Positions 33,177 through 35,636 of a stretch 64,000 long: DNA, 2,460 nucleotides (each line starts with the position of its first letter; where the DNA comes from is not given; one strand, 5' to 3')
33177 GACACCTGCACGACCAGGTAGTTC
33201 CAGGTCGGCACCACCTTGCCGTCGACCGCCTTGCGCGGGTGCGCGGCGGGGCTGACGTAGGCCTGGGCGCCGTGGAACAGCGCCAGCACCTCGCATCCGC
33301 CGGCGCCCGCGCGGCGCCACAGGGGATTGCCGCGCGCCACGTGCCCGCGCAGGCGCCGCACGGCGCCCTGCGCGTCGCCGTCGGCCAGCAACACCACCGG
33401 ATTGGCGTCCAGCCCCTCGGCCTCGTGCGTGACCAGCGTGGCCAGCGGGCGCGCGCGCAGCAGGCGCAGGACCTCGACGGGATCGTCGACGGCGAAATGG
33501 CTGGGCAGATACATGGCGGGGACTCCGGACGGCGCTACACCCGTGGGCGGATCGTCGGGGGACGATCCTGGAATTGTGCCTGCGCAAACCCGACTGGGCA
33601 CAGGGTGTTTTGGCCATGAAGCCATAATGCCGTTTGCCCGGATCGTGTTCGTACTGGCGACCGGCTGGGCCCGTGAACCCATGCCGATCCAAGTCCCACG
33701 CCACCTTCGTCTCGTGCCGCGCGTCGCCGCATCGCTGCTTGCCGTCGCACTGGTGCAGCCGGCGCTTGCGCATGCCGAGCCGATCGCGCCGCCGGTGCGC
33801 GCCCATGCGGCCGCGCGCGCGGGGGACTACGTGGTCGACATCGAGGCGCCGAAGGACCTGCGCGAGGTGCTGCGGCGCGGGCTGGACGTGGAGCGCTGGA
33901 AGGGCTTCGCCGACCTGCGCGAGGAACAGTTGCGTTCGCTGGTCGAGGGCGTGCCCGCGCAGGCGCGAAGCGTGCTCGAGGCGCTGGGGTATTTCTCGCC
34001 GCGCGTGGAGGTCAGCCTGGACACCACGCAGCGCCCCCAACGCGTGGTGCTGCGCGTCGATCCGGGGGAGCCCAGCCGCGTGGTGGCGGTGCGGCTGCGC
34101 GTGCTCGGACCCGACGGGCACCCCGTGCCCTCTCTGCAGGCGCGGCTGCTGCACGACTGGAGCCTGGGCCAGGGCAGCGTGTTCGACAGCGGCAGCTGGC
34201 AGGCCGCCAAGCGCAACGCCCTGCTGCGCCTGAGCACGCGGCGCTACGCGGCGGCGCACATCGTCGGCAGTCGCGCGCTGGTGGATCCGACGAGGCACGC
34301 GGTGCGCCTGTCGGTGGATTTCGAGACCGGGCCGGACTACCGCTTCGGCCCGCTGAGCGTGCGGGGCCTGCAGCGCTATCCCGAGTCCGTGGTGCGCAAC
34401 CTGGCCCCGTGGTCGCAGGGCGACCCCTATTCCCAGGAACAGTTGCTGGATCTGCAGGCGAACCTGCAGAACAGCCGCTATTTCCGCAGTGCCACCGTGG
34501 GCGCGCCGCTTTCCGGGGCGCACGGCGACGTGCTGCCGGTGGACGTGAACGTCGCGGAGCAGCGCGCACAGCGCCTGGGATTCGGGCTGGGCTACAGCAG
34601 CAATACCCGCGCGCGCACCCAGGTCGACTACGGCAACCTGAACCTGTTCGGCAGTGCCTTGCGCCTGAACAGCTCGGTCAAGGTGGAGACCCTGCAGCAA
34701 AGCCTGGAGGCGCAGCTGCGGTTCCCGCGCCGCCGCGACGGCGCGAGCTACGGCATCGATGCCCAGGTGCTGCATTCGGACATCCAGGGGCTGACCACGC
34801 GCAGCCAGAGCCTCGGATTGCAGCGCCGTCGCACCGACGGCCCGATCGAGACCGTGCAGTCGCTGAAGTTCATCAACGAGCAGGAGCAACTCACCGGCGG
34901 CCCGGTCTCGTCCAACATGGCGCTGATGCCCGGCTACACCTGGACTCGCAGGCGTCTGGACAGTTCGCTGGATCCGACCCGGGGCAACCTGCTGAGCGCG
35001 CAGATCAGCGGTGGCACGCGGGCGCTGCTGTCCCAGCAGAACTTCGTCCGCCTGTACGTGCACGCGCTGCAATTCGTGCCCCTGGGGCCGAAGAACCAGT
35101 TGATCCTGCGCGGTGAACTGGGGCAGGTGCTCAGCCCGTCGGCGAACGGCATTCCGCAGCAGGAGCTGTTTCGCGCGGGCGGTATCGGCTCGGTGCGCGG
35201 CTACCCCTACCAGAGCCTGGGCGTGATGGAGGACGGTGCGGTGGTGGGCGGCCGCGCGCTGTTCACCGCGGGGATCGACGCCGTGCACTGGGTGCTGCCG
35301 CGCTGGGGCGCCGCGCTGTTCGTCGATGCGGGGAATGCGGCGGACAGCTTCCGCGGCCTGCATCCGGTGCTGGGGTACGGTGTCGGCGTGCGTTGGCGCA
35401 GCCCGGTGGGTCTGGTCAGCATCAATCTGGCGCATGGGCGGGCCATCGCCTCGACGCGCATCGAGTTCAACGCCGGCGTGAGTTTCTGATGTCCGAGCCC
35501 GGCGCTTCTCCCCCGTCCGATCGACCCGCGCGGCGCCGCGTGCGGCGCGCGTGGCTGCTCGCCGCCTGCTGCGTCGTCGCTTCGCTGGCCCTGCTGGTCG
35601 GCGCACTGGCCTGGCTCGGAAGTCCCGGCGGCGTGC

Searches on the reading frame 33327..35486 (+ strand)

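Call 25: search_protein_families(library=pfam, proteins=[window:33327-35486:+], max_evalue=0.00001)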
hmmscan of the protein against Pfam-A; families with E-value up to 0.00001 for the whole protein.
window:33327-35486:+ (720 aa): 3 families
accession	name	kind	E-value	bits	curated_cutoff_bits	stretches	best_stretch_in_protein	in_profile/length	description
PF01103.29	Omp85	-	2.5e-31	109.9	24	1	413-720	5-325/325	Omp85 superfamily domain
PF07244.20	POTRA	-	1.6e-09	38.8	21.3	0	338-410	1-77/79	Surface antigen variable number repeat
PF17243.7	POTRA_TamA_1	-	1.3e-07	32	26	1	199-246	27-74/74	POTRA domain TamA domain 1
